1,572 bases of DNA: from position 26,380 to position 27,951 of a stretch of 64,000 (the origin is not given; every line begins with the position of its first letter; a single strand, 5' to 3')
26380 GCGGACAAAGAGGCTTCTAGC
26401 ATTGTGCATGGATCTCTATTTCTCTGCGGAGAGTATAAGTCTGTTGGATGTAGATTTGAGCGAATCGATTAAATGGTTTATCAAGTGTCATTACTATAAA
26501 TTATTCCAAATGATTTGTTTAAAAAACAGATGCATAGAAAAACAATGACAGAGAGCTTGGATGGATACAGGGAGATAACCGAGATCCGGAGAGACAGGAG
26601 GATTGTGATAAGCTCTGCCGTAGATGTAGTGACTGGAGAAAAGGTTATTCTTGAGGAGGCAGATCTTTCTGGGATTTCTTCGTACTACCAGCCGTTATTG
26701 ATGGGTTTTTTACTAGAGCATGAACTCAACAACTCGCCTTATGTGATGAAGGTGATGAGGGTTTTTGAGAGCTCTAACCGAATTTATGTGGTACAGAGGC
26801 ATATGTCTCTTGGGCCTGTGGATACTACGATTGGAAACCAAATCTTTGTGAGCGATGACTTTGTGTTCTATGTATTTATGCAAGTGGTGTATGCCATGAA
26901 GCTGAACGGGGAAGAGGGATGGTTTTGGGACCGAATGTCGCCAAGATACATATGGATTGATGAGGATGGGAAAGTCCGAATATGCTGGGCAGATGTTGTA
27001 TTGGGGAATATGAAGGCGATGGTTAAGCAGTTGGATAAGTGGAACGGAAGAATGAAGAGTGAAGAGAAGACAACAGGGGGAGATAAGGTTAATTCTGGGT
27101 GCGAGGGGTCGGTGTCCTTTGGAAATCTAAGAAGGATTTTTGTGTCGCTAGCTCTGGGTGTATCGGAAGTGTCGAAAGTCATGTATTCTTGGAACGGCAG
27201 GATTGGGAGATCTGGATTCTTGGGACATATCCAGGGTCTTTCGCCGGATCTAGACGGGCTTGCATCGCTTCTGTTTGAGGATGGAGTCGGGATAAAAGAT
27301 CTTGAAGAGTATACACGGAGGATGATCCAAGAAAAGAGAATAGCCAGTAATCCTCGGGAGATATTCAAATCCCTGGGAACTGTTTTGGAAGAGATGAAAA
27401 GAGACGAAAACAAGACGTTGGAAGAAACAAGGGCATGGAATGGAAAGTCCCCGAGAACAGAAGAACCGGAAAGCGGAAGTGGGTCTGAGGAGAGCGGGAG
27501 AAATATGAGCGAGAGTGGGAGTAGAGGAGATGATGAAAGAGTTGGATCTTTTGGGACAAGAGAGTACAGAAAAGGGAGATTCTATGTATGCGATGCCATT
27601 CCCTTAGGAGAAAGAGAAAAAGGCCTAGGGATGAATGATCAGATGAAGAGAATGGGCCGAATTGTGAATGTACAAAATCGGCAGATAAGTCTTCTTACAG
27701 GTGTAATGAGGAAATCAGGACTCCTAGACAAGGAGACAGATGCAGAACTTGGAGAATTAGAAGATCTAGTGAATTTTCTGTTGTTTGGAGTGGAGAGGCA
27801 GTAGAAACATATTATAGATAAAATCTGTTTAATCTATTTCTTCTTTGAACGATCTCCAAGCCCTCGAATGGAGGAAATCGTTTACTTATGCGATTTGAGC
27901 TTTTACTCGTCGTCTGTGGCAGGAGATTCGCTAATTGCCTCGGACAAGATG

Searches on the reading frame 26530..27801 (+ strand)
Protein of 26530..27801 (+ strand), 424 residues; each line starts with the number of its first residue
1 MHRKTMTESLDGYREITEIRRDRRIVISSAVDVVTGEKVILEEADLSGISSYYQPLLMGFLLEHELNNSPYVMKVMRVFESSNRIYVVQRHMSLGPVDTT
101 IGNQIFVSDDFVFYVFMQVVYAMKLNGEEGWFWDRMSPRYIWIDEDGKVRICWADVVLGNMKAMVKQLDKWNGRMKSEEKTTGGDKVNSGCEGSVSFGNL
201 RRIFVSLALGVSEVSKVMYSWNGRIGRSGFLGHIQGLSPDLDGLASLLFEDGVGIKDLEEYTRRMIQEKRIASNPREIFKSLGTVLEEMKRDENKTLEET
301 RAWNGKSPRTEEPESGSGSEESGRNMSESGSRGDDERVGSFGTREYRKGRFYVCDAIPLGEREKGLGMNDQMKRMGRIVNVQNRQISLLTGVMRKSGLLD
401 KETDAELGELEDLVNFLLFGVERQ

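Call 46: find_homologous_proteins(query=window:26530-27801:+, max_evalue=0.00001)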
Query window:26530-27801:+ (424 aa): 9 proteins with E <= 0.00001 among 8000 candidates.
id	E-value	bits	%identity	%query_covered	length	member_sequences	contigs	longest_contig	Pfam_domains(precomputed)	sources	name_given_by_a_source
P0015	1.7e-276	934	100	99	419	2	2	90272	-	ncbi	ncbi:serine/threonine protein kinase TAO2 [Encephalitozoon intestinalis]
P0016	2.2e-162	559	63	100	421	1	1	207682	-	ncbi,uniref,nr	ncbi:hypothetical protein EROM_081250 [Encephalitozoon romaleae SJ-2008]|uniref:Uncharacterized prot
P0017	2.9e-158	545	62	100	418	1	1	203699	-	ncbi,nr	ncbi:hypothetical protein EHEL_081230 [Encephalitozoon hellem ATCC 50504]|nr:uncharacterized protein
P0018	5.2e-155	534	61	99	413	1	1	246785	-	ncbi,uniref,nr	ncbi:serine/threonine protein kinase TAO2 [Encephalitozoon hellem]|uniref:Serine/threonine protein k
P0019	2.3e-154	532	61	99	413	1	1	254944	-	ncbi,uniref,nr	ncbi:serine/threonine protein kinase TAO2 [Encephalitozoon hellem]|uniref:Serine/threonine protein k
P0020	1.2e-153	530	61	99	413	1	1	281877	-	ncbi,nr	ncbi:hypothetical protein KMI_01g01910 [Encephalitozoon hellem]|nr:hypothetical protein KMI_01g01910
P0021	5.4e-148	511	59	100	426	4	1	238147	-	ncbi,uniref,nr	ncbi:hypothetical protein [Encephalitozoon cuniculi GB-M1]|uniref:Uncharacterized protein n=2 Tax=En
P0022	9.6e-125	435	61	83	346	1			-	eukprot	eukprot:XP_003887804.1 hypothetical protein EHEL_081230 [Encephalitozoon hellem ATCC 50504]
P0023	2.9e-105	371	50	99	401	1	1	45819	-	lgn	-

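Call 47: find_encoding_contigs(protein=P0021, flank=1500, max_places=2)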
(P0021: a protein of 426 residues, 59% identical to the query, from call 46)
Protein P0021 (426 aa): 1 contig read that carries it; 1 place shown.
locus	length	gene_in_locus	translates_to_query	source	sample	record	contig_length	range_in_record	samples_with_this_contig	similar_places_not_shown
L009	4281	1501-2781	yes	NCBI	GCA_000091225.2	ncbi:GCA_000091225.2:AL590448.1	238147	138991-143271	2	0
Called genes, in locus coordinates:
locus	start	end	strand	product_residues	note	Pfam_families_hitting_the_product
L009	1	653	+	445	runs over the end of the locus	-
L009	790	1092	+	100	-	PF17031:DUF5101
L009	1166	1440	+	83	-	-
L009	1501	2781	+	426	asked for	-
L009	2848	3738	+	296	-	-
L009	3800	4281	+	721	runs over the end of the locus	PF23381:Beta-prop_IFT122_1st, PF23409:Beta-prop_EML, PF23414:Beta-prop_EML_2, PF23775:Beta-prop_RIG_2nd, PF24807:WD40_CDC20-Fz, PF25171:Beta-prop_WDR36-Utp21_1st, PF25172:Beta-prop_WDR3_2nd, PF25391:WD40_Gbeta, +36 more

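Call 48: find_encoding_contigs(protein=P0023, flank=1500, max_places=2)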
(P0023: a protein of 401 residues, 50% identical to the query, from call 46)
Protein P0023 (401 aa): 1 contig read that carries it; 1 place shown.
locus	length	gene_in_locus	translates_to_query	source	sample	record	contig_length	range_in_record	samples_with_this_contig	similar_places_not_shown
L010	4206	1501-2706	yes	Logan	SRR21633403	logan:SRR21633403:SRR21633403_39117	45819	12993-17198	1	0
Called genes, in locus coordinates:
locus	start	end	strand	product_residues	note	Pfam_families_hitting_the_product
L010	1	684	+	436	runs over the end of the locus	-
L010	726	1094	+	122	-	PF17031:DUF5101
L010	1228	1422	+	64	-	-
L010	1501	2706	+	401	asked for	-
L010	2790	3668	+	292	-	-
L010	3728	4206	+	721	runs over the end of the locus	PF23409:Beta-prop_EML, PF23414:Beta-prop_EML_2, PF24807:WD40_CDC20-Fz, PF25171:Beta-prop_WDR36-Utp21_1st, PF25391:WD40_Gbeta, PF24796:WDR55, PF24817:WD40_WDHD1_1st, PF25172:Beta-prop_WDR3_2nd, +32 more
